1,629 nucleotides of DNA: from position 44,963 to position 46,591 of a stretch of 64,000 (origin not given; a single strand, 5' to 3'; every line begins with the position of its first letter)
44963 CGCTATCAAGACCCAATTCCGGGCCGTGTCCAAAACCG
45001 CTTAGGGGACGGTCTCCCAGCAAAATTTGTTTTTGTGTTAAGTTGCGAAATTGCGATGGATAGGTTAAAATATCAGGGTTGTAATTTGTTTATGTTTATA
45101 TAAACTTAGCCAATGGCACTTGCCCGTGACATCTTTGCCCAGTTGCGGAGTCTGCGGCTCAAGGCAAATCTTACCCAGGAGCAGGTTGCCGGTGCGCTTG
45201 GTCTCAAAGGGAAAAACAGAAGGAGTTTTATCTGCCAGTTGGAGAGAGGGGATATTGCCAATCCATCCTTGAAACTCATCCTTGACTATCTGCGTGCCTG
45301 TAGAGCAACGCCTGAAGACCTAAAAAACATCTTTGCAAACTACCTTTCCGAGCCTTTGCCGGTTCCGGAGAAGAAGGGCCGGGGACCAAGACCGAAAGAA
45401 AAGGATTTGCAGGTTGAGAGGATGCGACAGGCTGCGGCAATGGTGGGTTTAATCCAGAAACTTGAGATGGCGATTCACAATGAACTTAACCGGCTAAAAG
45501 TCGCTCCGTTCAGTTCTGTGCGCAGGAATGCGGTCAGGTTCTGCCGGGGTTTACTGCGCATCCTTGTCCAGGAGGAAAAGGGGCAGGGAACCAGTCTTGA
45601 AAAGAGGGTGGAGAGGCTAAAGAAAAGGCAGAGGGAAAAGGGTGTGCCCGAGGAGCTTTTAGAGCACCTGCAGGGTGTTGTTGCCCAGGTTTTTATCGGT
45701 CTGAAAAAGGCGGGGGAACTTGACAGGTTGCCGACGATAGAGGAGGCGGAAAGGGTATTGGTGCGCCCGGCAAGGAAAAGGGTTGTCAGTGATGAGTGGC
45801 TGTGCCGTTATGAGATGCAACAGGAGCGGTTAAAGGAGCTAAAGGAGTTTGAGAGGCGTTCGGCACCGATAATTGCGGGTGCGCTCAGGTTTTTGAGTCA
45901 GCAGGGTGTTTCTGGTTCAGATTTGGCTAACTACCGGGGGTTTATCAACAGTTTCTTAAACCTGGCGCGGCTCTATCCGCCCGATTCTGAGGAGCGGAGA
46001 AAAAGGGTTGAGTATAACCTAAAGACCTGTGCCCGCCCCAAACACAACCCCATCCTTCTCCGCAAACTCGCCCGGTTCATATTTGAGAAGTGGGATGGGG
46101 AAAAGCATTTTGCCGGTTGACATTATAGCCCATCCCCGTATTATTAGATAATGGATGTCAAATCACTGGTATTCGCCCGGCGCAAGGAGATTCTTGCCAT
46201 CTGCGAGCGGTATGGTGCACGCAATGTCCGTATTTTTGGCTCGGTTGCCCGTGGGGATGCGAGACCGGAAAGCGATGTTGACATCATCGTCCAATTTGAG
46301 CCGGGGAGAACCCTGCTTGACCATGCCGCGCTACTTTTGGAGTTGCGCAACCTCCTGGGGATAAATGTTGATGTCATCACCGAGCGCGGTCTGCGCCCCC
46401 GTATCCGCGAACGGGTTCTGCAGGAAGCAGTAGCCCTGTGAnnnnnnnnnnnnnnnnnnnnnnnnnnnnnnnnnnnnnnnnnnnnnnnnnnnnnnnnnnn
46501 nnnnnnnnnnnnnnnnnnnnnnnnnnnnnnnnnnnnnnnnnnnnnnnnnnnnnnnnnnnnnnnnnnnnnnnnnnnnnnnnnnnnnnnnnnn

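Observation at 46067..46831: Minimal MNT/HEPN toxin-antitoxin cassette flanked by 33-bp perfect direct repeats at the 3' end of an HTH gene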

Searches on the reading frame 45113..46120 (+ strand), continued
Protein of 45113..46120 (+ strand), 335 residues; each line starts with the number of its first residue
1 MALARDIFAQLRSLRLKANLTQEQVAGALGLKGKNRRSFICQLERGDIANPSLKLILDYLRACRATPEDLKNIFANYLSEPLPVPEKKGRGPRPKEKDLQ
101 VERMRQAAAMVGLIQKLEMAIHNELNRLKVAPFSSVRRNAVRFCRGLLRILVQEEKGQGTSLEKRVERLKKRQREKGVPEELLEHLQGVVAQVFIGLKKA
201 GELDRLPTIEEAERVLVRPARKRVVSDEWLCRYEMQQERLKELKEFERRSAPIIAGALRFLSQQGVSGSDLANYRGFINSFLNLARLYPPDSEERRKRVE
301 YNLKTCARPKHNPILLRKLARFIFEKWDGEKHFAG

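Call 84: fold_search(model_id=the predicted structure, library=pdb)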
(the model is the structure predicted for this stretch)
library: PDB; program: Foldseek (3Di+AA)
matches with E <= 10: 66; with E <= 0.001: 0
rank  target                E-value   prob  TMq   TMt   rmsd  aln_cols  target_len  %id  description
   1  7zcv_A                5.1e-01  0.28  0.16  0.19  27.5       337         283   13  Rgg144 of Streptococcus pneumoniae (released 2022-06-01)
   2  3g5g_N                5.3e-01  1.00  0.20  0.76   3.1        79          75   19  Crystal Structure of the Wild-Type Restriction-Modification Controller Protein C.Esp1396I (released 2009-08-25)
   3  3f51_F                5.6e-01  1.00  0.19  0.63   3.5        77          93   25  Crystal Structure of the clp gene regulator ClgR from Corynebacterium glutamicum (released 2008-11-18)
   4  3g5g_M                6.1e-01  1.00  0.20  0.76   3.0        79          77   19  Crystal Structure of the Wild-Type Restriction-Modification Controller Protein C.Esp1396I (released 2009-08-25)
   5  3g5g_D                7.2e-01  1.00  0.20  0.76   3.0        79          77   19  Crystal Structure of the Wild-Type Restriction-Modification Controller Protein C.Esp1396I (released 2009-08-25)
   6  5w4n_A                9.0e-01  0.23  0.17  0.20  20.7       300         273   12  Crystal structure of Streptococcus dysgalactiae SHP pheromone receptor Rgg2(C45S) (released 2017-10-25)
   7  4i6u_C                1.1e+00  1.00  0.20  0.76   3.1        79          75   20  Crystal Structure of a Y37F mutant of the Restriction-Modification Controller Protein C.Esp1396I (released 2013-11-13)
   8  3g5g_B                1.1e+00  1.00  0.20  0.75   3.0        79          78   19  Crystal Structure of the Wild-Type Restriction-Modification Controller Protein C.Esp1396I (released 2009-08-25)
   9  4i6u_D                1.1e+00  1.00  0.20  0.76   3.5        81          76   20  Crystal Structure of a Y37F mutant of the Restriction-Modification Controller Protein C.Esp1396I (released 2013-11-13)
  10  3ufd_F                1.1e+00  1.00  0.20  0.76   3.5        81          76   18  C.Esp1396I bound to its highest affinity operator site OM (released 2012-07-11)
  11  5woq_A                1.2e+00  1.00  0.19  0.72   2.5        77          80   19  Crystal structure of an XRE family protein transcriptional regulator from Mycobacterium smegmatis (released 2017-08-16)
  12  3clc_A                1.3e+00  1.00  0.20  0.76   3.1        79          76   19  Crystal Structure of the Restriction-Modification Controller Protein C.Esp1396I Tetramer in Complex with its Natural 3 (released 2008-07-29)
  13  3f51_D                1.3e+00  1.00  0.19  0.63   3.3        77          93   25  Crystal Structure of the clp gene regulator ClgR from Corynebacterium glutamicum (released 2008-11-18)
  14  3f51_E                1.5e+00  1.00  0.19  0.62   3.3        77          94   25  Crystal Structure of the clp gene regulator ClgR from Corynebacterium glutamicum (released 2008-11-18)
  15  4ivz_A                1.5e+00  0.99  0.20  0.76   3.0        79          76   20  A Y37F mutant of C.Esp1396I bound to its highest affinity operator site OM (released 2014-01-29)
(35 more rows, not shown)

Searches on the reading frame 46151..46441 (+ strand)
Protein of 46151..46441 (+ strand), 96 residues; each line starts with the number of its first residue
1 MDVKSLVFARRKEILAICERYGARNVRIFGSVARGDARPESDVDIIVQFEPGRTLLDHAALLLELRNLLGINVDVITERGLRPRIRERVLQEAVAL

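Call 5: search_protein_families(library=pfam, proteins=[window:46151-46441:+], max_evalue=0.01)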
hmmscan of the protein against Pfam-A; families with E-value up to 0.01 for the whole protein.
window:46151-46441:+ (96 aa): 3 families
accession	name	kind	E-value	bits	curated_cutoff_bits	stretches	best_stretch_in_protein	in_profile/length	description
PF01909.29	NTP_transf_2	-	3.5e-15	56.6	21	1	16-95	7-92/93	Nucleotidyltransferase domain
PF18765.7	Polbeta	-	3.5e-11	43.5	26.9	1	13-94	2-85/93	Polymerase beta, Nucleotidyltransferase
PF22600.2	MTPAP-like_central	-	0.0016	18.9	27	1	19-54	35-69/139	Poly(A) RNA polymerase, mitochondrial-like, central palm domain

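Call 19: find_encoding_contigs(protein=window:46151-46441:+, flank=4000, max_places=10)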
Protein window:46151-46441:+ (96 aa): 4 contigs read that carry it; 4 places shown.
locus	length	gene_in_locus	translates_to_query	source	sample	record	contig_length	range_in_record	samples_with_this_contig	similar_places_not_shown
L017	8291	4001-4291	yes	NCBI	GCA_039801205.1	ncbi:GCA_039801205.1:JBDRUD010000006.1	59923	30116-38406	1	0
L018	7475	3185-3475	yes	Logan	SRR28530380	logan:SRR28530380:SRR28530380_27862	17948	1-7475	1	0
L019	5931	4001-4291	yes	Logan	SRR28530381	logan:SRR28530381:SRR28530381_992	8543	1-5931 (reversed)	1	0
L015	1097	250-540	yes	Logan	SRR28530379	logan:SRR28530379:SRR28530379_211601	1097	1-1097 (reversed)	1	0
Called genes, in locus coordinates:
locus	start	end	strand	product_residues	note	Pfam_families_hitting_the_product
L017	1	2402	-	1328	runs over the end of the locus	PF24681:Kelch_KLHDC2_KLHL20_DRC7 (faint), PF13860:FlgD_ig, PF18962:Por_Secre_tail (weak)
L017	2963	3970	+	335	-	PF01381:HTH_3 (weak), PF13560:HTH_31 (weak)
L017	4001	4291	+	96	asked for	PF01909:NTP_transf_2, PF18765:Polbeta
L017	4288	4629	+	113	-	PF01934:HepT-like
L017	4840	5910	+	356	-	PF03462:PCRF, PF00472:RF-1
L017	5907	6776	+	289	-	PF17827:PrmC_N, PF13489:Methyltransf_23 (weak), PF05175:MTS, PF06325:PrmA, PF01170:UPF0020 (faint), PF08242:Methyltransf_12 (faint), PF13649:Methyltransf_25, PF13847:Methyltransf_31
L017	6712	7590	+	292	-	PF01513:NAD_kinase, PF20143:NAD_kinase_C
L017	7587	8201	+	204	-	PF01066:CDP-OH_P_transf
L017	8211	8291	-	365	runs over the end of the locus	PF00266:Aminotran_5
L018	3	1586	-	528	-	?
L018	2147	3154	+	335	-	PF01381:HTH_3 (weak), PF13560:HTH_31 (weak)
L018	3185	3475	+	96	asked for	PF01909:NTP_transf_2, PF18765:Polbeta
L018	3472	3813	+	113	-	PF01934:HepT-like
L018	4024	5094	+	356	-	PF03462:PCRF, PF00472:RF-1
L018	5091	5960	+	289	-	PF17827:PrmC_N, PF13489:Methyltransf_23 (weak), PF05175:MTS, PF06325:PrmA, PF13649:Methyltransf_25, PF13847:Methyltransf_31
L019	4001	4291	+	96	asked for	PF01909:NTP_transf_2, PF18765:Polbeta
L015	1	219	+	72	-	?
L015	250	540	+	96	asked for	PF01909:NTP_transf_2, PF18765:Polbeta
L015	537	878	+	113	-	PF01934:HepT-like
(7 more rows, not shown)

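Call 59: search_protein_families(library=padloc, proteins=[window:46151-46441:+], max_evalue=0.001)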
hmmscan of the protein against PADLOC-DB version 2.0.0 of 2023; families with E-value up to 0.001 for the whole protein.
window:46151-46441:+ (96 aa): 8 families
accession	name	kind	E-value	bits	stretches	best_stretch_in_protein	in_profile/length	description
PDLC04904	PDC-S09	-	4.2e-37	124.5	1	1-95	1-97/104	-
PDLC04902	PDC-S09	-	3.1e-32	108.7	1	7-95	5-94/97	-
PDLC04906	PDC-S09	-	7.2e-21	72.4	1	11-94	12-96/98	-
PDLC04905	PDC-S09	-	3.6e-19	67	1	6-94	4-96/101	-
PDLC04907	PDC-S09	-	2.2e-08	32.2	1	16-81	20-80/114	-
PDLC04903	PDC-S09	-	6.2e-08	30.9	1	24-48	27-51/108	-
PDLC04368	PDC-M05A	-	6e-05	21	1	28-70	112-153/201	-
PDLC04369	PDC-M05A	-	9e-05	20.2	1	27-48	107-128/201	-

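Call 61: search_solved_structures(query=window:46151-46441:+, max_evalue=0.001, show_alignments=1)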
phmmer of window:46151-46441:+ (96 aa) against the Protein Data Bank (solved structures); distinct sequences matched with E-value up to 0.001: 2.
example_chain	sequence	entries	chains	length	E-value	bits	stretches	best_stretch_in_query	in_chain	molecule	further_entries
1wot_A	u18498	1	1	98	1.2e-32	115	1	2-96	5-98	PUTATIVE MINIMAL NUCLEOTIDYLTRANSFERASE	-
2rff_A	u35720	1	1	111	0.00049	23.6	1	23-90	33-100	Putative nucleotidyltransferase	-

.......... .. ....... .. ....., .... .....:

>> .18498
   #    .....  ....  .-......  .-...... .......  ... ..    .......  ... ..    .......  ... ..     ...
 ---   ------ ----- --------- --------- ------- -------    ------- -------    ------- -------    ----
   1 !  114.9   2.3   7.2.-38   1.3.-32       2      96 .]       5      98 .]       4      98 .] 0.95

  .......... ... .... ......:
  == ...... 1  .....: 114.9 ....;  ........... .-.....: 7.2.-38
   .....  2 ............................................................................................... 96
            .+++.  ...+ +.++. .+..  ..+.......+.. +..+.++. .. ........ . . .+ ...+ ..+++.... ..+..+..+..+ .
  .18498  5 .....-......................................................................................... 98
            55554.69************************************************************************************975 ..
